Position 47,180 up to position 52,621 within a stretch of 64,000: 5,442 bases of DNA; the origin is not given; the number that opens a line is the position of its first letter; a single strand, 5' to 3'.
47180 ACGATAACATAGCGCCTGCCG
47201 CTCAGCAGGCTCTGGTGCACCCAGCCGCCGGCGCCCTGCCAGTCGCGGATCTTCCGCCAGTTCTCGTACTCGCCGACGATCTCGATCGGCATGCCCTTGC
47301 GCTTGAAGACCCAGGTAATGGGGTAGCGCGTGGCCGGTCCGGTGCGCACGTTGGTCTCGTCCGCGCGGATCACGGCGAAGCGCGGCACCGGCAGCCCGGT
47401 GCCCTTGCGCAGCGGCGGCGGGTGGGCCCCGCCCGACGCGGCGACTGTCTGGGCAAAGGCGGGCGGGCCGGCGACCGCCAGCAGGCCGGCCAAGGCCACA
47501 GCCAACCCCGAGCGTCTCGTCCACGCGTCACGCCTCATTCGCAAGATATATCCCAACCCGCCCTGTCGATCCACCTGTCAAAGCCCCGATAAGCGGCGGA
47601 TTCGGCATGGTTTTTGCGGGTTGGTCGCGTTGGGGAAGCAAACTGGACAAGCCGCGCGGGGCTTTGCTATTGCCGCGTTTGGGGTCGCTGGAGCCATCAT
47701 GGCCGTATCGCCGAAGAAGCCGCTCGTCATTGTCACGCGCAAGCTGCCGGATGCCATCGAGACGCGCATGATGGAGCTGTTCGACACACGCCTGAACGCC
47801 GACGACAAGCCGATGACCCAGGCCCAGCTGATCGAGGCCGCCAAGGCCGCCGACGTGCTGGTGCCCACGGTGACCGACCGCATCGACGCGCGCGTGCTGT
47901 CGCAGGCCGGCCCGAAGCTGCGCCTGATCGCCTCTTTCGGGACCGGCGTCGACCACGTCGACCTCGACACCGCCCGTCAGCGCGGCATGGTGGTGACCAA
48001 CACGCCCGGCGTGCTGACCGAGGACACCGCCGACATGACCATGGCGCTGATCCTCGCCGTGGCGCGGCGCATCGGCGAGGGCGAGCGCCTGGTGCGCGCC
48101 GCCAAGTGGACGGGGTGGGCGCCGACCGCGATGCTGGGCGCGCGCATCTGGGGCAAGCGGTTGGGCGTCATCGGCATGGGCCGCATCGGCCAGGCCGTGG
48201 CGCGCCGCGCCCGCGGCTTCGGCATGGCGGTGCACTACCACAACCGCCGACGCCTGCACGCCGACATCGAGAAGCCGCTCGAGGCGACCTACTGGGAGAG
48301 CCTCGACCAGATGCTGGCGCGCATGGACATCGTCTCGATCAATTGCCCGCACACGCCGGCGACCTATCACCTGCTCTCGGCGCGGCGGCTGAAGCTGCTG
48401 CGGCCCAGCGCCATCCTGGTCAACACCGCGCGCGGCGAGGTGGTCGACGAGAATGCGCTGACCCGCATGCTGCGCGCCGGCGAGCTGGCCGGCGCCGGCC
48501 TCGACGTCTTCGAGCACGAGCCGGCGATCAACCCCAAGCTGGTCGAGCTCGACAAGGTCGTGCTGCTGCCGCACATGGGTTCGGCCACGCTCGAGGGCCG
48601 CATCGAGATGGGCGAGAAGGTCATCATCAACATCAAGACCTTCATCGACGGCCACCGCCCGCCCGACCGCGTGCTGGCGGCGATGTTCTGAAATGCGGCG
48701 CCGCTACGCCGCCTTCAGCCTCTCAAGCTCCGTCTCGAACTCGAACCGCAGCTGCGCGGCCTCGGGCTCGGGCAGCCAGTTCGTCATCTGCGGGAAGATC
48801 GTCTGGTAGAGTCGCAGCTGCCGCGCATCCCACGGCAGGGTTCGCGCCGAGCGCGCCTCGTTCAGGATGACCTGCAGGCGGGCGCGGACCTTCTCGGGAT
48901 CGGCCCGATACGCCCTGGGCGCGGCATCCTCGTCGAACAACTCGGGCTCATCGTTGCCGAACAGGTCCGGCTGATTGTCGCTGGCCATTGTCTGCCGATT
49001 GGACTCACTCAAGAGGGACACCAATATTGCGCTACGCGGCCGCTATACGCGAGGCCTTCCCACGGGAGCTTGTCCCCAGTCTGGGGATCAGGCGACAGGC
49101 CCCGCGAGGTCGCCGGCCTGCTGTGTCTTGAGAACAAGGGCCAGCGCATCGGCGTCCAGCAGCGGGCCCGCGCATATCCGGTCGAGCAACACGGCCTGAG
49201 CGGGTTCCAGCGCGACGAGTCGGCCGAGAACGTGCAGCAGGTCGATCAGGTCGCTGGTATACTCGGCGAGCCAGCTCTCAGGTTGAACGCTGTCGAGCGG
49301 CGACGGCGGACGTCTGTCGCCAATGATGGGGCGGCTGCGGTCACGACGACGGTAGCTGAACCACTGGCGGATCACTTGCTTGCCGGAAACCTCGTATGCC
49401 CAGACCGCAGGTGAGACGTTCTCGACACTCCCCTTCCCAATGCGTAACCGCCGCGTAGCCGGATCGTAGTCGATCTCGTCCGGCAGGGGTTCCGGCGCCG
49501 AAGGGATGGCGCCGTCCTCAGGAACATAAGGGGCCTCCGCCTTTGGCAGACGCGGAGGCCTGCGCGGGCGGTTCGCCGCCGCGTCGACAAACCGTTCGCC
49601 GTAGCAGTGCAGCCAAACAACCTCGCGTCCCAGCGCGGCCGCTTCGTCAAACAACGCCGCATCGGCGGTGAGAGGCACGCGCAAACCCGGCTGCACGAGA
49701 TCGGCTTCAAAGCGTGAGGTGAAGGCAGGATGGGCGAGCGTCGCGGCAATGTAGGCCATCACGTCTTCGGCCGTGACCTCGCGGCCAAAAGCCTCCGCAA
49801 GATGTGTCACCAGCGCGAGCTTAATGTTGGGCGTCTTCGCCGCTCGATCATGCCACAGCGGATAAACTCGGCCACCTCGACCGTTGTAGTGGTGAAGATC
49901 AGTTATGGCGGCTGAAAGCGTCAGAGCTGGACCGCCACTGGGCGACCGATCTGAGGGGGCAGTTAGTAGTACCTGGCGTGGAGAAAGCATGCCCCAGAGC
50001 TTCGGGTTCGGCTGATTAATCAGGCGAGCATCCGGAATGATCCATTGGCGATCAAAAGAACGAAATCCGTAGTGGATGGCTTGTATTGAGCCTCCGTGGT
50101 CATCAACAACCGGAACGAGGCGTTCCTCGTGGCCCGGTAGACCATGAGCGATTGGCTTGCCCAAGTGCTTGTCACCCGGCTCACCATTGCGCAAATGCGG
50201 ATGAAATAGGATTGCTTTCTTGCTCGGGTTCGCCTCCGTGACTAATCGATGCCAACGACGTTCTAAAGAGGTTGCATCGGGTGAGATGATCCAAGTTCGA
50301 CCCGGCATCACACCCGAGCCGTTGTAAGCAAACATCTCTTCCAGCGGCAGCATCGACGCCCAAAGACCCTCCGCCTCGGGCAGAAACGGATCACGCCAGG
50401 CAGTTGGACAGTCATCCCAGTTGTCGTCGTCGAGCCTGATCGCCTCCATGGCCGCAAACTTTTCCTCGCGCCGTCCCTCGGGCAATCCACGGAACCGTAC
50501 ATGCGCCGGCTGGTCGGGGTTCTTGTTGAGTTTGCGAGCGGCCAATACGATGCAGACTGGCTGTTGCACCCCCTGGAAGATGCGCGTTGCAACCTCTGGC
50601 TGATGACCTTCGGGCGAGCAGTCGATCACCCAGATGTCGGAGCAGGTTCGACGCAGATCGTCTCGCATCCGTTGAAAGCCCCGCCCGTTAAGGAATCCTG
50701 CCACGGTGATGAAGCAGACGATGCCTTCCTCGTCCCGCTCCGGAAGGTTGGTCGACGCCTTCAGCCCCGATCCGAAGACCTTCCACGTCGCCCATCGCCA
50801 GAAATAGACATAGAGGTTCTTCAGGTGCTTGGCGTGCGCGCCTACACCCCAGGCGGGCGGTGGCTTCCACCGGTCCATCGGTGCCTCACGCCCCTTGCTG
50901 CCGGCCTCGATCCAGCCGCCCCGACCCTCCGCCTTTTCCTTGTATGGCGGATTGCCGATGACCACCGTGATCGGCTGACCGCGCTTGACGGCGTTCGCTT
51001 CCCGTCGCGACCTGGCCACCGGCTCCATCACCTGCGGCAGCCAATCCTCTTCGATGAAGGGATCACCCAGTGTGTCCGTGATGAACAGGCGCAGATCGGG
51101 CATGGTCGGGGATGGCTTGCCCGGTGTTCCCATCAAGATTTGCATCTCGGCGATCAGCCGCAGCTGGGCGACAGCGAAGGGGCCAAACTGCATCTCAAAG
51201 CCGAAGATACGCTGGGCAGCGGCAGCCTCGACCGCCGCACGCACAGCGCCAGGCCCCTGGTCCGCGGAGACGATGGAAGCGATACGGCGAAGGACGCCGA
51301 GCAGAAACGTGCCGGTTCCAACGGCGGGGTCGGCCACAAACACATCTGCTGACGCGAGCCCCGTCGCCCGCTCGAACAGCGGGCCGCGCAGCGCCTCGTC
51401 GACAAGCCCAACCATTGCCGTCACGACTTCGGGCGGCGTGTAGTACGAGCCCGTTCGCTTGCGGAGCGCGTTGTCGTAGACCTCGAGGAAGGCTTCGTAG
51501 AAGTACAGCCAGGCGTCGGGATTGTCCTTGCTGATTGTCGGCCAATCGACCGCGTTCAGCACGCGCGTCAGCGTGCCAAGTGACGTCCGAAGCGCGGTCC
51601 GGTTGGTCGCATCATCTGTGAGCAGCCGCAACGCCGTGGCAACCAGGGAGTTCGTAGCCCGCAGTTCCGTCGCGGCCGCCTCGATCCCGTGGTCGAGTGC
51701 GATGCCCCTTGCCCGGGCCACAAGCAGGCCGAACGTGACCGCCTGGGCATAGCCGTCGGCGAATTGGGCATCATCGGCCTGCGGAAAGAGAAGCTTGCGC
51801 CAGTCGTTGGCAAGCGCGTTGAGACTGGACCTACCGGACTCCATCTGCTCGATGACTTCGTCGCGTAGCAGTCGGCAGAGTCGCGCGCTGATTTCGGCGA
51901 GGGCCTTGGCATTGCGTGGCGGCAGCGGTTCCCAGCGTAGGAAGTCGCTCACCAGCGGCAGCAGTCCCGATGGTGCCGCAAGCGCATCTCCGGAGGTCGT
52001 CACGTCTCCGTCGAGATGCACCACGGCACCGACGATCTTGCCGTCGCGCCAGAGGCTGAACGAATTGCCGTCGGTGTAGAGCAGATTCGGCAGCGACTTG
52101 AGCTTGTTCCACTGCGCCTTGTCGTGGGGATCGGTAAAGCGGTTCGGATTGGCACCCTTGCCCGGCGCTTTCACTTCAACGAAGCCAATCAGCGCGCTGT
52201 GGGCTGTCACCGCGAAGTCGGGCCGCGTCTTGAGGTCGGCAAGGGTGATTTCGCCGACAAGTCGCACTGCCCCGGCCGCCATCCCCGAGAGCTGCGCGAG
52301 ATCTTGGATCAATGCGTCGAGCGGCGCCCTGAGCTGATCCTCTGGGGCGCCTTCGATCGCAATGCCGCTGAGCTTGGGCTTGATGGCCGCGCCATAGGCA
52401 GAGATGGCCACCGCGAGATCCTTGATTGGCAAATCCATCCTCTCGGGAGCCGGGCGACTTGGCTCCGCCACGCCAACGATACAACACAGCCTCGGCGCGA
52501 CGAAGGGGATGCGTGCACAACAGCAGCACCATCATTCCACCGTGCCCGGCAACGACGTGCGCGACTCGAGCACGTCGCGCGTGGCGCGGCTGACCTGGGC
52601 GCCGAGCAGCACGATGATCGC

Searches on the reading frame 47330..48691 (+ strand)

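Call 72: search_protein_families(library=pfam, proteins=[window:47330-48691:+], max_evalue=0.01)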
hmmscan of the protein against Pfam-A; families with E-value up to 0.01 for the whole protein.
window:47330-48691:+ (453 aa): 5 families
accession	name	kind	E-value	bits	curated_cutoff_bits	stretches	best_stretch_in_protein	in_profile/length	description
PF02826.25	2-Hacid_dh_C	-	2.4e-60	203.4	25.1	1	238-417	1-178/178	D-isomer specific 2-hydroxyacid dehydrogenase, NAD binding domain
PF00389.36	2-Hacid_dh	-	6.8e-31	107.2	24.6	1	142-448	6-133/134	D-isomer specific 2-hydroxyacid dehydrogenase, catalytic domain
PF03446.21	NAD_binding_2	-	6.6e-05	23.4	21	1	278-381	2-107/161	NAD binding domain of 6-phosphogluconate dehydrogenase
PF07991.19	KARI_N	-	0.0035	17.4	20.6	0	274-340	3-69/165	Acetohydroxy acid isomeroreductase, NADPH-binding domain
PF01408.29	GFO_IDH_MocA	-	0.0092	17.1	24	0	277-342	2-73/120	Oxidoreductase family, NAD-binding Rossmann fold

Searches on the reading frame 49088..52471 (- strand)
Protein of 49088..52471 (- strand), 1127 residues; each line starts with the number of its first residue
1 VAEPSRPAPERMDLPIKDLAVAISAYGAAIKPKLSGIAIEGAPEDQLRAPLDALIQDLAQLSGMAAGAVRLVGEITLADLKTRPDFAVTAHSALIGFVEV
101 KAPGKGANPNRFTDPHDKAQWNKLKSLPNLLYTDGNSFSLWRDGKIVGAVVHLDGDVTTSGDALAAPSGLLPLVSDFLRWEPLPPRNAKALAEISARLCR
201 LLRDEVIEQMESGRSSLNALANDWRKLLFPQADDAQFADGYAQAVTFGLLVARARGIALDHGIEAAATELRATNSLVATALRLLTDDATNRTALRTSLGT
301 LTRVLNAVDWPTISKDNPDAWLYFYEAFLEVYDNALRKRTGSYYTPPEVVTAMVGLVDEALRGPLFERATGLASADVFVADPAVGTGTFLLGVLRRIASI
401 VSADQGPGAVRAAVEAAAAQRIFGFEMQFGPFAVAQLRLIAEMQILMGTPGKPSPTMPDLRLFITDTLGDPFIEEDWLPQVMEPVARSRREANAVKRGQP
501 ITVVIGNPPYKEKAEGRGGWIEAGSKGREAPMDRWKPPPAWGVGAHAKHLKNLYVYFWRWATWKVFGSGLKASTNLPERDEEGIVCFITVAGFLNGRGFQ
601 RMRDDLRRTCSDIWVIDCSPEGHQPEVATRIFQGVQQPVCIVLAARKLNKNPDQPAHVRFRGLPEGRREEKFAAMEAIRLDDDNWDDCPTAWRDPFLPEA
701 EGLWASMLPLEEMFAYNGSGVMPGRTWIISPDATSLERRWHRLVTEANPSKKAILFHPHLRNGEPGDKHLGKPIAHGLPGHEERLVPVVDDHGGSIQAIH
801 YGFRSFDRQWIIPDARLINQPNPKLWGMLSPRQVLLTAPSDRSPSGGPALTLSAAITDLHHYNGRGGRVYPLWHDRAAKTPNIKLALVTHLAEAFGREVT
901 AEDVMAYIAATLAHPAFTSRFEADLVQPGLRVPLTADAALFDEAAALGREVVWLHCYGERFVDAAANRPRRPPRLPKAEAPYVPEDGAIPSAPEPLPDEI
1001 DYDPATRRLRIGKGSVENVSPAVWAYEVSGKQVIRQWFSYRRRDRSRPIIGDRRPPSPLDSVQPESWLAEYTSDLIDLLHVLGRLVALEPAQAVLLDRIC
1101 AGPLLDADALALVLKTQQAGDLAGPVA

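Call 72: search_protein_families(library=pfam, proteins=[window:49088-52471:-], max_evalue=0.01)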
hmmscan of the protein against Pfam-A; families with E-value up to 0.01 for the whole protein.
window:49088-52471:- (1127 aa): 4 families
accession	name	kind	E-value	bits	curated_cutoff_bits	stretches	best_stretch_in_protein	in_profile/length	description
PF18135.7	Type_ISP_C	-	7e-68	229.7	25.9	1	713-1047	2-318/342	Type ISP C-terminal specificity domain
PF02384.22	N6_Mtase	-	1.3e-08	35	20.4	1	324-511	9-136/311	N-6 DNA Methylase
PF07669.17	Eco57I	-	0.0015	19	25.3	0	499-515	73-89/171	Eco57I restriction-modification methylase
PF20473.4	MmeI_Mtase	-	0.0015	18.2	27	1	377-513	21-148/259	MmeI, DNA-methyltransferase domain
